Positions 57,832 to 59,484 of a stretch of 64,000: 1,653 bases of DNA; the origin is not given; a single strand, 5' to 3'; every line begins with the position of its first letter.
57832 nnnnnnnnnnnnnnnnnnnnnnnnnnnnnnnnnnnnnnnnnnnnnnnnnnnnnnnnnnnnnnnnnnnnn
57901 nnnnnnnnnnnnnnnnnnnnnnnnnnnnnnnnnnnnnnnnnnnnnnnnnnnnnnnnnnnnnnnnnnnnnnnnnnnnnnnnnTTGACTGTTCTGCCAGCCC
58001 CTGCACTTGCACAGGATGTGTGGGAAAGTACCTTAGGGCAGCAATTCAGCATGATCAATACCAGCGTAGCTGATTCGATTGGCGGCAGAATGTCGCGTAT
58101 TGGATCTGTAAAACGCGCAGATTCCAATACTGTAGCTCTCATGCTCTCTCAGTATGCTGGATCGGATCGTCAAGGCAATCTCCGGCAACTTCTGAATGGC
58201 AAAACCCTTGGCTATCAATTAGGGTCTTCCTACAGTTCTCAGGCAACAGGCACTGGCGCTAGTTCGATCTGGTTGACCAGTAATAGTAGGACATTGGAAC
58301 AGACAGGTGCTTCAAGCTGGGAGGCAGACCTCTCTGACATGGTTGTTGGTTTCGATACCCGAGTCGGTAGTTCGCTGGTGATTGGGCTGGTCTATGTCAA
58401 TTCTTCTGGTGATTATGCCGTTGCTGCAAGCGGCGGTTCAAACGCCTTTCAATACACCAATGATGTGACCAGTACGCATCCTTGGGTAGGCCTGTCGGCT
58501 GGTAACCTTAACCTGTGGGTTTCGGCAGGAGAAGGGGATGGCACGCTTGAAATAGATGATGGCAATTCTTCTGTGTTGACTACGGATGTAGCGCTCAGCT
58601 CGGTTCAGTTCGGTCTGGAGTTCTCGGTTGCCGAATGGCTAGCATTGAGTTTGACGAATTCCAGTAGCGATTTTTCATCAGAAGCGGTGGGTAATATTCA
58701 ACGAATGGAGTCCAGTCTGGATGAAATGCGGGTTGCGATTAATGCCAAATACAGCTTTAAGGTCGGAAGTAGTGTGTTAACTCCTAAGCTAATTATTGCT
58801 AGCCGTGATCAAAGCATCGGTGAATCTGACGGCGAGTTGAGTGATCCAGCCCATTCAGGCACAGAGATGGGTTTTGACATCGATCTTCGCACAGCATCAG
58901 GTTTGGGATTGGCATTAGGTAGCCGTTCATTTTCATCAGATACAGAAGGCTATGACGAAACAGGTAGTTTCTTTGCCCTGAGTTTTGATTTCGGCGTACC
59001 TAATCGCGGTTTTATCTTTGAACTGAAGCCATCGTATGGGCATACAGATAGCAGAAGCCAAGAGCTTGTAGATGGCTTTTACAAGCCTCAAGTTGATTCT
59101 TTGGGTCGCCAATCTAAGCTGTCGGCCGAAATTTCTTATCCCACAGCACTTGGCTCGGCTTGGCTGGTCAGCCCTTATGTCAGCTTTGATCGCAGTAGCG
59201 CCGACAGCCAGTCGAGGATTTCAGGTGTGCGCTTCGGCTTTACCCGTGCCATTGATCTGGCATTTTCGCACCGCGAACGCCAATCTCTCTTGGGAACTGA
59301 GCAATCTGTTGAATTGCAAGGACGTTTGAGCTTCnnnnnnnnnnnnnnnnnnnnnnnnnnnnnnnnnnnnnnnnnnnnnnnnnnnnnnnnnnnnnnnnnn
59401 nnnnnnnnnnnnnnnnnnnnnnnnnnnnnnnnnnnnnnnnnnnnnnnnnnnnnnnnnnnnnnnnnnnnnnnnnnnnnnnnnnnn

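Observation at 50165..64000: tRNA-Lys-adjacent island of three paralogous giant cadherin-like repeat proteins with unusually long C-terminal beta-barrels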

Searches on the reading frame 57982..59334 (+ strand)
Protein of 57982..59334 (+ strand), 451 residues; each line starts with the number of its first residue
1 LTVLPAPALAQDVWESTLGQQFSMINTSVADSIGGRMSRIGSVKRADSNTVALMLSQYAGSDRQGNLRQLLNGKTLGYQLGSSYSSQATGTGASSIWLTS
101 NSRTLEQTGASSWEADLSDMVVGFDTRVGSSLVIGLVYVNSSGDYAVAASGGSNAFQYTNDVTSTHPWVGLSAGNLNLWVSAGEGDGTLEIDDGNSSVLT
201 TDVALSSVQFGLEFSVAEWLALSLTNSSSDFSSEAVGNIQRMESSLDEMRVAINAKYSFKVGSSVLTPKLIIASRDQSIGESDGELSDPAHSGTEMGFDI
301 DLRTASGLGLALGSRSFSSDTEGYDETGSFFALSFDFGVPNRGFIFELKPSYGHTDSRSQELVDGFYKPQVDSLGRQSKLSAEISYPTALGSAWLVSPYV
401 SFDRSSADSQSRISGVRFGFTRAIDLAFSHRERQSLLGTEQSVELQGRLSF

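Call 12: search_protein_families(library=pfam, proteins=[window:57982-59334:+], max_evalue=10)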
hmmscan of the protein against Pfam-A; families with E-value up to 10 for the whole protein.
seq(451 aa): 1 family
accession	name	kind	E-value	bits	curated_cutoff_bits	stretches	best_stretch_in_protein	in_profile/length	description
PF03797.25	Autotransporter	-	8.2e-08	32.7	26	2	291-408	25-148/255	Autotransporter beta-domain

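Call 14: search_solved_structures(query=window:57982-59334:+, max_evalue=10, show_alignments=2)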
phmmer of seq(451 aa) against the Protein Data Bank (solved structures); distinct sequences matched with E-value up to 10: 0.

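Call 15: find_homologous_proteins(query=window:57982-59334:+)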
Query seq(451 aa): 8000 candidates shared short words with the query, none scored E <= 0.001.

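Call 21: search_protein_representatives(alignment_id=A1)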
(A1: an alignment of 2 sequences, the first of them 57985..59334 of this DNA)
Query: 2 sequences, 476 profile positions. Proteins with E-value up to 0.001 (for the whole library): 1447; up to 1e-10: 515; up to 1e-30: 8. The best 150 are listed.
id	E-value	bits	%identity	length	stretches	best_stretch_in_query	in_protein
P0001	4.7e-242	820.5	-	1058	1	38-476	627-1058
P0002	3.3e-238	807.8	-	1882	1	1-476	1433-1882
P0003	6.1e-68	246.3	-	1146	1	23-476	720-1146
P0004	7.9e-61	222.9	-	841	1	15-476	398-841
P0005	1.8e-56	208.5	-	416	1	83-476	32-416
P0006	7.2e-32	127.4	-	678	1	93-476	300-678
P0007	8.2e-32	127.2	-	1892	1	87-476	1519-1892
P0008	1.4e-31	126.4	-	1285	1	92-458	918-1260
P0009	2.1e-30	122.5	-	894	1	26-475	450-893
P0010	5.8e-30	121.1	-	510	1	90-476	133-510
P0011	7.3e-30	120.7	-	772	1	64-474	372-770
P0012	1.0e-29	120.3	-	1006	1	62-476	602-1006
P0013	8.0e-29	117.3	-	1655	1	62-476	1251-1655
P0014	1.0e-28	116.9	-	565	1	62-471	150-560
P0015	1.8e-28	116.2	-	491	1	17-476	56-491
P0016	2.9e-28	115.5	-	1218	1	91-476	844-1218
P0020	1.3e-27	113.3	-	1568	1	95-475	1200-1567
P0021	1.4e-27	113.2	-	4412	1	92-453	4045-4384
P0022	1.6e-27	113.0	-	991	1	59-476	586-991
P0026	7.8e-27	110.7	-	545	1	88-476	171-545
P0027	5.5e-26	107.9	-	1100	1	64-476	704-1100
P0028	6.7e-26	107.7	-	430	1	91-476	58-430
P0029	7.2e-26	107.6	-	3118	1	63-476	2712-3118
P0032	1.9e-25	106.2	-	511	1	54-476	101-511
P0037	1.2e-24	103.5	-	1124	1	62-476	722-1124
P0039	2.0e-24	102.8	-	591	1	85-476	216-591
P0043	3.6e-24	102.0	-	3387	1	88-476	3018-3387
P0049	2.8e-23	99.1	-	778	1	93-476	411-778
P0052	4.0e-23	98.5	-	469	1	34-476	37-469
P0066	4.1e-22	95.2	-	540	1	89-475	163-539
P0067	4.8e-22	94.9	-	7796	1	88-471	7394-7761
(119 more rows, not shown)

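Call 23: predict_structure(protein=window:57985-59334:+)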
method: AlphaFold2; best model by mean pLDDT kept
length: 450 residues; sequences in the alignment: 1
mean_pLDDT: 33.7   pTM: 0.20
mean pLDDT of the five models: 33.7, 28.7, 27.8, 25.7, 25.6
residues with pLDDT >= 90: 0; 70-90: 0; 50-70: 3; < 50: 447
segments of 3 or more residues with pLDDT < 50: 1-12, 19-450
pLDDT, mean of each block of 10 residues (from residue 1): 37 48 45 42 38 37 37 27 25 34 33 38 42 42 39 33 34 36 36 34 28 28 28 28 27 30 31 30 35 32 33 33 32 32 30 30 28 31 29 37 38 38 33 34 25
secondary structure, 60 per line:
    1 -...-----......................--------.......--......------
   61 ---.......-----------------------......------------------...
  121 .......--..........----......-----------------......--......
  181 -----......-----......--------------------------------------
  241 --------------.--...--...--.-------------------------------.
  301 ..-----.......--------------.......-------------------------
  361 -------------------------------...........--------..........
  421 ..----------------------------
elements in order: E2-4 H10-31 E40-46 E49-54 H64-70 E94-99 E118-127 E130-139 E144-149 E167-172 E175-180 E186-191 E197-202 E258-260 E263-265 E300-302 E308-314 E329-335 E392-402 E411-422

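Call 25: search_protein_families(library=pfam, proteins=[P0003, P0004, P0005, P0006, P0010, P0015, P0026, P0028, P0032, P0052], max_evalue=0.01)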
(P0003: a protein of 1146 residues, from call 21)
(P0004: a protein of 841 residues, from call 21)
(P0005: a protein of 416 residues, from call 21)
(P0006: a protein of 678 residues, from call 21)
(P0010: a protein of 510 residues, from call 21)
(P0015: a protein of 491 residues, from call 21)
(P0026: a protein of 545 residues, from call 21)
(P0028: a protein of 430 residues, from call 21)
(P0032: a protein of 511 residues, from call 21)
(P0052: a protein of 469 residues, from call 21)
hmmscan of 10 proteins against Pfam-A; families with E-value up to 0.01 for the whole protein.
P0003 (1146 aa): 4 families
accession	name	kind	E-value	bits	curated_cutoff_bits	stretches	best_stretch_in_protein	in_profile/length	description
PF05345.18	He_PIG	-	1.3e-38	131.7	24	5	15-107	2-96/96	Putative Ig domain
PF00801.26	PKD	-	1.7e-06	28.4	23.5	0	420-497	15-78/80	PKD domain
PF18957.6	RibLong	-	5.4e-05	24.4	27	0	553-586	43-76/93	Long Rib domain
PF13205.12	Big_5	-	7.4e-05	23.9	23.6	0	12-96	2-93/105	Bacterial Ig-like domain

P0004 (841 aa): 7 families
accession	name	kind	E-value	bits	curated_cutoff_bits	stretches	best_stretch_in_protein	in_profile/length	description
PF22352.2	K319L-like_PKD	-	1.6e-12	47.7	27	1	301-387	1-84/84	K319L-like, PKD domain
PF18911.6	PKD_4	-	2e-09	37.8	27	1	295-338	2-45/85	PKD domain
PF05345.18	He_PIG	-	7.8e-09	36.3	24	1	98-184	5-96/96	Putative Ig domain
PF17963.7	Big_9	-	1.5e-06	29.4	23.6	1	92-178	1-84/89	Bacterial Ig domain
PF03797.25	Autotransporter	-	1.5e-05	25.3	26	1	483-678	1-207/255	Autotransporter beta-domain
PF21027.3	Sde0182_C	-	0.0074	17.3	27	0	312-360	1-54/83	Cellulose-binding protein Sde0182, C-terminal domain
PF19077.6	Big_13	-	0.0087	17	27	0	45-88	56-100/102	Bacterial Ig-like domain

P0005 (416 aa): 1 family
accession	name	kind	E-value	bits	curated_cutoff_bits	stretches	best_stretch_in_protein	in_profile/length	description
PF03797.25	Autotransporter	-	2.9e-08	34.2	26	1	64-180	15-130/255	Autotransporter beta-domain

P0006 (678 aa): 4 families
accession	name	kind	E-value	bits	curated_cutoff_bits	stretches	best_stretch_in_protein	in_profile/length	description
PF00041.27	fn3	-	1.5e-16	60.8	25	2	117-192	2-75/84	Fibronectin type III domain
PF16656.11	Pur_ac_phosph_N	-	1.5e-09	38.7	30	2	34-110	14-92/93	Purple acid Phosphatase, N-terminal domain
PF03797.25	Autotransporter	-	2.5e-09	37.7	26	1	303-504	1-205/255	Autotransporter beta-domain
PF25059.1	FN3_DSCAM-DSCAML_C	-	0.0002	22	39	0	139-198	19-77/89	DSCAM/DSCAML C-terminal Fn3-like domain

P0010 (510 aa): 1 family
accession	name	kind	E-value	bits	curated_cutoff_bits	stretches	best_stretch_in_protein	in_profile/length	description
PF03797.25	Autotransporter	-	2.5e-14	54.1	26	1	140-344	2-211/255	Autotransporter beta-domain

P0015 (491 aa): 1 family
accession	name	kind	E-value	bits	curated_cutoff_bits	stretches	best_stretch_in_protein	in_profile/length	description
PF03797.25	Autotransporter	-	7.6e-14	52.5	26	1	136-330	3-212/255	Autotransporter beta-domain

P0026 (545 aa): 1 family
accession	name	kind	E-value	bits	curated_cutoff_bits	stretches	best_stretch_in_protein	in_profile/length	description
PF03797.25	Autotransporter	-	8.9e-06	26.1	26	1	179-306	1-119/255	Autotransporter beta-domain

P0028 (430 aa): 1 family
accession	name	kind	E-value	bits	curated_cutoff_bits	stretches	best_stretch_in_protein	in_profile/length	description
PF03797.25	Autotransporter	-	1.3e-11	45.2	26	1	66-263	2-206/255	Autotransporter beta-domain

P0032 (511 aa): 1 family
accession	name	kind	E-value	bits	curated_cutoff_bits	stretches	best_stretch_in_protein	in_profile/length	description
PF03797.25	Autotransporter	-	1.8e-14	54.6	26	1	152-344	11-206/255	Autotransporter beta-domain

P0052 (469 aa): 1 family
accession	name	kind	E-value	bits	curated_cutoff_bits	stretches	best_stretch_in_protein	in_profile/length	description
PF13505.12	OMP_b-brl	-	0.00017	22.2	28.7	1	98-241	13-155/175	Outer membrane protein beta-barrel domain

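Call 29: search_protein_families(library=pfam, alignment_id=A2, max_evalue=0.01)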
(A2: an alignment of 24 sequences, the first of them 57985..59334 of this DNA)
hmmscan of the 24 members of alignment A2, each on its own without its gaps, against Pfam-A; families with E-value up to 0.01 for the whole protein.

A. member 1, window:57985-59334:+ (450 aa): 1 family
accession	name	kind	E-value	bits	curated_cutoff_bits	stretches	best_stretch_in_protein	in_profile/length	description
PF03797.25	Autotransporter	-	8.1e-08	32.8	26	1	290-407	25-148/255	Autotransporter beta-domain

B. families by the number of members that match (of 24 scanned): 2 families
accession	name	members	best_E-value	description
PF03797.25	Autotransporter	20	5.9e-16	Autotransporter beta-domain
PF13505.12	OMP_b-brl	5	5.1e-05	Outer membrane protein beta-barrel domain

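Call 30: search_protein_families(library=ncbifam, alignment_id=A2, max_evalue=0.01)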
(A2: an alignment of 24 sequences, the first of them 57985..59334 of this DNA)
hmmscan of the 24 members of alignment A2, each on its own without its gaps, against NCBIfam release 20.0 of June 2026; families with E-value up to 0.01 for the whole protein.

A. member 1, window:57985-59334:+ (450 aa): 0 families

B. families by the number of members that match (of 24 scanned): 1 family
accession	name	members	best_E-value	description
TIGR01414.1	autotrans_barl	7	2.4e-05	autotransporter outer membrane beta-barrel domain-containing protein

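Call 31: search_solved_structures(query=A2, max_evalue=1, show_alignments=2)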
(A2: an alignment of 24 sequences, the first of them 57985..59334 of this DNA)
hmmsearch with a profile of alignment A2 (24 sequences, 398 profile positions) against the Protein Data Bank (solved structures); distinct sequences matched with E-value up to 1: 0.

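Call 34: find_related_loci(query=A1, collection=genome_contigs, flank=10000)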
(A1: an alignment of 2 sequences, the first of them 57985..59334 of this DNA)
Query A1 (450 aa) in genome_contigs; peptide patterns used: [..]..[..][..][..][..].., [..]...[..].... (x = any residue, [..] = any of these).
103 stretches matched a pattern, but none encodes a relative of the query by tblastn (E <= 1e-3).

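Call 36: predict_structure(alignment_id=A2)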
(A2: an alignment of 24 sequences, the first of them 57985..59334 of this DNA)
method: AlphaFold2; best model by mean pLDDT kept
length: 450 residues; sequences in the alignment: 24
mean_pLDDT: 83.9   pTM: 0.75
mean pLDDT of the five models: 83.9, 82.3, 80.4, 78.7, 77.2
residues with pLDDT >= 90: 222; 70-90: 158; 50-70: 45; < 50: 25
segments of 3 or more residues with pLDDT < 50: 1-4, 42-48, 59-63, 82-88
pLDDT, mean of each block of 10 residues (from residue 1): 53 78 87 81 49 54 63 81 48 87 79 89 91 96 82 82 97 94 95 84 96 88 93 82 89 89 93 86 58 94 94 91 89 86 94 89 72 73 95 94 89 95 94 94 92
secondary structure, 60 per line:
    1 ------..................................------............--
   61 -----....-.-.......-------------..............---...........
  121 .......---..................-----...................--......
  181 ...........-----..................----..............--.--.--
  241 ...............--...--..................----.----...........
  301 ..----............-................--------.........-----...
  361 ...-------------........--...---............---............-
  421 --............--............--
elements in order: H7-40 H47-58 H66-69 E73-79 E93-106 E110-127 E131-148 E154-172 E175-191 E197-214 E219-232 E241-255 E258-260 E263-280 E290-302 E307-318 E323-335 E344-352 H358-363 E377-384 E387-389 E393-404 E408-419 E423-434 E437-448

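Call 38: fold_search(model_id=the predicted structure, library=pdb)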
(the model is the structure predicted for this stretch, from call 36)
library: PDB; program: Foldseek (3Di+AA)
matches with E <= 10: 799; with E <= 0.001: 127
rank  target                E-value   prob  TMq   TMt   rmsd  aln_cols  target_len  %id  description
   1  9a31_MODEL_1_A        1.5e-06  1.00  0.39  0.27  11.7       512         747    9  Model of E. coli fhuA by in-cell photo-crosslinking MS and deep learning (released 2023-02-24)
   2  2y0l                  1.9e-06  1.00  0.26  0.31  14.5       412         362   13  Crystal Structure of Pseudomonas Aeruginosa OpdO (released 2011-12-21)
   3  6ofr                  3.4e-06  1.00  0.39  0.26  11.2       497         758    8  The crystal structure of the outer membrane transporter YddB from Escherichia coli (released 2019-10-02)
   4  1nqg                  6.8e-06  1.00  0.29  0.24  17.6       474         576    7  OUTER MEMBRANE COBALAMIN TRANSPORTER (BTUB) FROM E. COLI, WITH BOUND CALCIUM (released 2003-04-29)
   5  5iva_A                7.2e-06  1.00  0.25  0.21  17.4       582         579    8  The LPS Transporter LptDE from Pseudomonas aeruginosa, core complex (released 2016-05-18)
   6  2hdi_A                9.8e-06  1.00  0.29  0.24  16.4       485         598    9  Crystal structure of the Colicin I receptor Cir from E.coli in complex with receptor binding domain of Colicin Ia. (released 2007-05-08)
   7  3kvn_X                1.3e-05  1.00  0.30  0.23  12.1       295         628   14  Crystal structure of the full-length autotransporter EstA from Pseudomonas aeruginosa (released 2010-01-26)
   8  5dl8_A                1.5e-05  1.00  0.26  0.29  22.4       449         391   10  Crystal structure of Acinetobacter baumannii OccAB4 (released 2016-02-03)
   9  1ujw_A                1.7e-05  1.00  0.33  0.28  15.4       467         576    8  Structure of the complex between BtuB and Colicin E3 Receptor binding domain (released 2003-11-25)
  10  3kvn_A                2.4e-05  1.00  0.30  0.23  12.1       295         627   14  Crystal structure of the full-length autotransporter EstA from Pseudomonas aeruginosa (released 2010-01-26)
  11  4rhb_C                3.0e-05  1.00  0.27  0.24  18.6       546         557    6  Crystal structure of the lipopolysaccharide assembly complex LptD-LptE from the Escherichia coli outer membrane (released 2015-08-26)
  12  4fsp                  3.1e-05  1.00  0.29  0.34  15.0       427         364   10  Crystal Structure of Pseudomonas aeruginosa OccK11 (OpdR) (released 2013-07-24)
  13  3syb                  3.1e-05  1.00  0.26  0.28  15.1       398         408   10  Crystal structure of Pseudomonas aeruginosa OccD3 (OpdP) (released 2012-02-08)
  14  8qp5_P                3.7e-05  1.00  0.23  0.32  22.8       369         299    9  Release Complex: BAM bound EspP (SurA released) (released 2024-09-25)
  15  9rpr_A                3.9e-05  0.99  0.23  0.17  20.7       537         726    8  Cryo-EM structure of LptDEM complex containing Shigella flexneri LptE and endogenous E. coli LptD and LptM (released 2025-12-10)
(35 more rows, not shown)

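Call 45: find_homologous_proteins(query=A2, max_evalue=1e-10)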
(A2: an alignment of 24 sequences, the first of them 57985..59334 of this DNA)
Query A2 (24 sequences): 8000 candidates shared short words with the query, none scored E <= 1e-10.

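Call 46: list_cluster_members(proteins=[P0001, P0002, P0003, P0004, P0005, P0006, P0010, P0015, P0032, P0052])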
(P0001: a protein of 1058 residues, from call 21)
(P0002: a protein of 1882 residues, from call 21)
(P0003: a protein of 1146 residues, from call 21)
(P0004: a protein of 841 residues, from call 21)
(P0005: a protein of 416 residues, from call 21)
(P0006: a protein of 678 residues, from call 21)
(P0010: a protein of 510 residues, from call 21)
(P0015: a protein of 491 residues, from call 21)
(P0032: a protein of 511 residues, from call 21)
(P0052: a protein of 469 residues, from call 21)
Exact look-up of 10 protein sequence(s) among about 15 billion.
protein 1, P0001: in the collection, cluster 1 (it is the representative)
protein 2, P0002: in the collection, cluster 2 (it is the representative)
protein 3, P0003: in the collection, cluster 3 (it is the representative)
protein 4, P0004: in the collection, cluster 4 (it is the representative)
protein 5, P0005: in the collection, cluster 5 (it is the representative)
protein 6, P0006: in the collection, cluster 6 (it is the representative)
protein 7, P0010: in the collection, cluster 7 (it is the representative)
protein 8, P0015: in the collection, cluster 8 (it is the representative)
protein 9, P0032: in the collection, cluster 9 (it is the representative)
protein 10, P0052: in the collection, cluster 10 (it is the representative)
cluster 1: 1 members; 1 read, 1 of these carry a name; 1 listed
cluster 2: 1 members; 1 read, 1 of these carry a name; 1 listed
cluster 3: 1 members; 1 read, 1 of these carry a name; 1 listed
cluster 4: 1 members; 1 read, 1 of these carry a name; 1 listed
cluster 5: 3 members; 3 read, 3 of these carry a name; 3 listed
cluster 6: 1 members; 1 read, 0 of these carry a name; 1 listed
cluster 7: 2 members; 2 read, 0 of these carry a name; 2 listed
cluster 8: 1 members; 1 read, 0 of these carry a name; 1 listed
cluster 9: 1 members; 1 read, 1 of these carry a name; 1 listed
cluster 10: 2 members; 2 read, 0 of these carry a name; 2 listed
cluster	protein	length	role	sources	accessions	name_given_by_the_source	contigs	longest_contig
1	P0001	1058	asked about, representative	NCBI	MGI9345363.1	MAG: PKD domain-containing protein [Gammaproteobacteria bacterium]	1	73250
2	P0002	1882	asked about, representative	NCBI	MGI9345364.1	MAG: putative Ig domain-containing protein [Gammaproteobacteria bacterium]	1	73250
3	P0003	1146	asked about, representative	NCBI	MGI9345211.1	MAG: putative Ig domain-containing protein, partial [Gammaproteobacteria bacterium]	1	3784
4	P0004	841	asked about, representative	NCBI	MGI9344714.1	MAG: PKD domain-containing protein, partial [Gammaproteobacteria bacterium]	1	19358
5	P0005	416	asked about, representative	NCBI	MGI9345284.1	MAG: hypothetical protein ACR2PW_03355, partial [Gammaproteobacteria bacterium]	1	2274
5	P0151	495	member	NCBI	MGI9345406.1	MAG: hypothetical protein ACR2PW_03990, partial [Gammaproteobacteria bacterium]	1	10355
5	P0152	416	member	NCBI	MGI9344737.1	MAG: autotransporter domain-containing protein, partial [Gammaproteobacteria bacterium]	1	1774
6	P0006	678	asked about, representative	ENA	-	-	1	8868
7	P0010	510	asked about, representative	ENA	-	-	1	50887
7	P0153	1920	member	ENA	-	-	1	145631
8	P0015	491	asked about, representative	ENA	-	-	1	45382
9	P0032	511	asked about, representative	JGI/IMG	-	hypothetical protein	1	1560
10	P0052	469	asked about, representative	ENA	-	-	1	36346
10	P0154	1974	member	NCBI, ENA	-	-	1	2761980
